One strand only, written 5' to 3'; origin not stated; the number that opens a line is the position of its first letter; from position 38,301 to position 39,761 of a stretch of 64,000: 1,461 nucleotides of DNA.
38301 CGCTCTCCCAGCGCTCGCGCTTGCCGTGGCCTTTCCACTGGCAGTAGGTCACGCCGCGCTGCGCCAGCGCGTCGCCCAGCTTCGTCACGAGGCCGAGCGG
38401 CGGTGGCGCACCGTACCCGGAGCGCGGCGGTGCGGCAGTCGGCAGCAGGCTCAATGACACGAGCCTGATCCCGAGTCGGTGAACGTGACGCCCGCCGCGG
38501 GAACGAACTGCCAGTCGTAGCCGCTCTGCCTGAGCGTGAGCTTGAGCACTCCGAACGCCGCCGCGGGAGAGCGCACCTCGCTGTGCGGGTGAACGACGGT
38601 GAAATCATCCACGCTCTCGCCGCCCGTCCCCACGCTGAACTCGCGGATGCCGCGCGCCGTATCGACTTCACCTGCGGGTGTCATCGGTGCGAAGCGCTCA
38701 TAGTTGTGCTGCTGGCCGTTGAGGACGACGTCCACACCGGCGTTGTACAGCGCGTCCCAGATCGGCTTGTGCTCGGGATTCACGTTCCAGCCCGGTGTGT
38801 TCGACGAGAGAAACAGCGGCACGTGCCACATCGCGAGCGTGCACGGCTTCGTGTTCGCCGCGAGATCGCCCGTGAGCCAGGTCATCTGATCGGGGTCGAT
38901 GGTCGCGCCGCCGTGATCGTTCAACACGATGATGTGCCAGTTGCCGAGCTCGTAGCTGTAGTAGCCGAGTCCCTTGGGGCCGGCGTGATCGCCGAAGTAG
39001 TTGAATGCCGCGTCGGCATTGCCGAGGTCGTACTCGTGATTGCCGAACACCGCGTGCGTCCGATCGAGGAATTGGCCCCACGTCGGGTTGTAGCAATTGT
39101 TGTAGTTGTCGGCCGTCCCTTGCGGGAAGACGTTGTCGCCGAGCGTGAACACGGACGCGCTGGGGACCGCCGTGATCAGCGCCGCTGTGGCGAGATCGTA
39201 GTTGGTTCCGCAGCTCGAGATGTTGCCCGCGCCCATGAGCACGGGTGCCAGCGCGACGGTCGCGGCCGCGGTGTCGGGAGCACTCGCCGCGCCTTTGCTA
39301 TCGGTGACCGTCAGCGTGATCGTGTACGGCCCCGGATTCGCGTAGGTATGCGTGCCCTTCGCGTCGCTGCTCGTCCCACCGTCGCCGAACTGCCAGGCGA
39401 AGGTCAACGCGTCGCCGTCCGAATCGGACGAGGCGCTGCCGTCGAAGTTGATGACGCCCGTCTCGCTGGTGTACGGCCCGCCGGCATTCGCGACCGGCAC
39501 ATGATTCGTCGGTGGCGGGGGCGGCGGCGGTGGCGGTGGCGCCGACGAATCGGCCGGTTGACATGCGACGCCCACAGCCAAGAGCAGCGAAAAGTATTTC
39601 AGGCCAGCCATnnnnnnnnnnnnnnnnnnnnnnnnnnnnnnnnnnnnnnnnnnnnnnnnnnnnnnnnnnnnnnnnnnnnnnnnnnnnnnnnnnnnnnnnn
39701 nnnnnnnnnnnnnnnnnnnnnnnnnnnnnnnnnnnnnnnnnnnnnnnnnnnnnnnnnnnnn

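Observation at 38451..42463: Tandem family of lipoprotein metallophosphoesterases with swapped Ig-like N-domains inside an EPS operon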

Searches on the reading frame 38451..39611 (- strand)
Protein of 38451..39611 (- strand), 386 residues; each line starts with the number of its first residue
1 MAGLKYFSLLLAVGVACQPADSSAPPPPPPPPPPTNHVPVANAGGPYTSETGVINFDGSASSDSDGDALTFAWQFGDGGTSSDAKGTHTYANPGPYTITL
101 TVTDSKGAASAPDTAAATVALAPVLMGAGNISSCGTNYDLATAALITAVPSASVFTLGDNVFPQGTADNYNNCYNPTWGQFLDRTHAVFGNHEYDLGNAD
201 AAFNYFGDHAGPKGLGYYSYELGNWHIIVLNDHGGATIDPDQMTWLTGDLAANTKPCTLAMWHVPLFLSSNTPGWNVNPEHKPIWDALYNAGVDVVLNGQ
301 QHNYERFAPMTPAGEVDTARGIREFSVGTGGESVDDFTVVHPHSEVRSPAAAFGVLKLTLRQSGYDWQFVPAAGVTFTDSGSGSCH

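Call 3: search_protein_families(library=pfam, proteins=[window:38451-39611:-], max_evalue=0.01)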
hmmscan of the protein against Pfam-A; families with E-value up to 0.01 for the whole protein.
window:38451-39611:- (386 aa): 6 families
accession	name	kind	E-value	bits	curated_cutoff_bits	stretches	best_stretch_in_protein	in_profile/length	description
PF18911.6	PKD_4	-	1.9e-24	86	27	1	36-119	1-85/85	PKD domain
PF00801.26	PKD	-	1.9e-12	47.4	23.5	1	59-111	22-74/80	PKD domain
PF22352.2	K319L-like_PKD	-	8.2e-06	26.2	27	1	54-111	14-77/84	K319L-like, PKD domain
PF17963.7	Big_9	-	1.8e-05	26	23.6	1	36-110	1-82/89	Bacterial Ig domain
PF00149.33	Metallophos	-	2.7e-05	25.1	21.5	1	155-304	36-191/191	Calcineurin-like phosphoesterase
PF21027.3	Sde0182_C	-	0.0068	17.4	27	0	54-82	2-31/83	Cellulose-binding protein Sde0182, C-terminal domain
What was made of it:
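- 38451..39611 (-): A: lipoprotein, 10-Pro linker (39510-39539), PKD module, PAP-like core with a fixed variant site (Asn/Phe/Gln replacing Asp/Tyr/His). Pfam finds PKD_4 and a weak Metallophos hit of 25 bits (call 3).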

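Call 4: search_protein_families(library=ncbifam, proteins=[window:38451-39611:-], max_evalue=0.01)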
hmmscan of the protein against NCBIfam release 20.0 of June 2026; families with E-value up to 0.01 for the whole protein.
window:38451-39611:- (386 aa): 3 families
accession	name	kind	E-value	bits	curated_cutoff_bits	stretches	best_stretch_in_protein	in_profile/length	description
NF038112.1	myxo_dep_M36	subfamily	5.7e-05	20.4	1500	1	36-120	1473-1564/1604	myxosortase-dependent M36 family metallopeptidase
NF058578.1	CPR_pilus_PamR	equivalog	0.0026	16.7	300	1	75-109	187-229/297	pilus system RbmA-like protein PamR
TIGR00864.1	PCC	subfamily_domain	0.0053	13.1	1861.4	1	66-107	1423-1464/2700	polycystin cation channel protein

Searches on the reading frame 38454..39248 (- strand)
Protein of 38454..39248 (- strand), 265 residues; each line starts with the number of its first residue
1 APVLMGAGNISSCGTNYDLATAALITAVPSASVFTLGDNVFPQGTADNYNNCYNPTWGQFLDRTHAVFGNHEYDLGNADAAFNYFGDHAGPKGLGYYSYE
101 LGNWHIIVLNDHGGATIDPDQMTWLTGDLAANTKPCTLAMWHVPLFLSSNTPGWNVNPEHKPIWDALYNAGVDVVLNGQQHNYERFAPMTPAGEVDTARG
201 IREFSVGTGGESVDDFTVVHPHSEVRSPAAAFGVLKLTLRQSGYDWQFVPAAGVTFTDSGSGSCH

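Call 25: find_homologous_proteins(query=window:38454-39248:-, max_evalue=0.00001)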
Query seq(265 aa) (265 aa): 7284 proteins with E <= 0.00001 among 8000 candidates; the best 120 are listed.
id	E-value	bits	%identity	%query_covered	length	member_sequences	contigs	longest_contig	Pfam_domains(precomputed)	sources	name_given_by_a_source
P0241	3.1e-165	567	90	100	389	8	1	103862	PF00801.27,PF17963.8,PF00149.34,PF18911.7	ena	-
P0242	6.6e-159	546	86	100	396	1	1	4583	PF00801.27,PF00149.34,PF18911.7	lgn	-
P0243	5.2e-138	477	75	100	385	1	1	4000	PF00801.27,PF00149.34,PF18911.7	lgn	-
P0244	1.3e-136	473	75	100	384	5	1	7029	PF00801.27,PF00149.34,PF18911.7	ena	-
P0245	1.7e-136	472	75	100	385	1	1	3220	PF00801.27,PF00149.34,PF18911.7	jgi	jgi:hypothetical protein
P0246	1.8e-136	472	75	100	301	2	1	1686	-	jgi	jgi:hypothetical protein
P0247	2.0e-135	469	76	100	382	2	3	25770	PF22352.3,PF00801.27,PF17963.8,PF00149.34,PF18911.7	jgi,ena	jgi:PKD repeat protein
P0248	1.4e-134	466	75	99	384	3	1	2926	PF00801.27,PF00149.34,PF18911.7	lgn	-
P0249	2.5e-133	462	74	99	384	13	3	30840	PF00801.27,PF00149.34,PF18911.7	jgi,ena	jgi:PKD repeat protein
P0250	5.7e-132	458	73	99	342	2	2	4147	PF22352.3,PF00801.27,PF00149.34,PF18911.7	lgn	-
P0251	2.9e-131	455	73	94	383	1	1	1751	PF00801.27,PF00149.34,PF18911.7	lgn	-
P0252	4.4e-131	455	72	99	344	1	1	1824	PF00801.27,PF00149.34,PF18911.7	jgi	jgi:hypothetical protein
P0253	6.4e-130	451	71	100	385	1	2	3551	PF00801.27,PF17963.8,PF00149.34,PF18911.7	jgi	jgi:hypothetical protein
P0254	4.0e-129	448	71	100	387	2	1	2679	PF00801.27,PF00149.34,PF18911.7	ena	-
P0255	6.2e-129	448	71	99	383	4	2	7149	PF00801.27,PF00149.34,PF18911.7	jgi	-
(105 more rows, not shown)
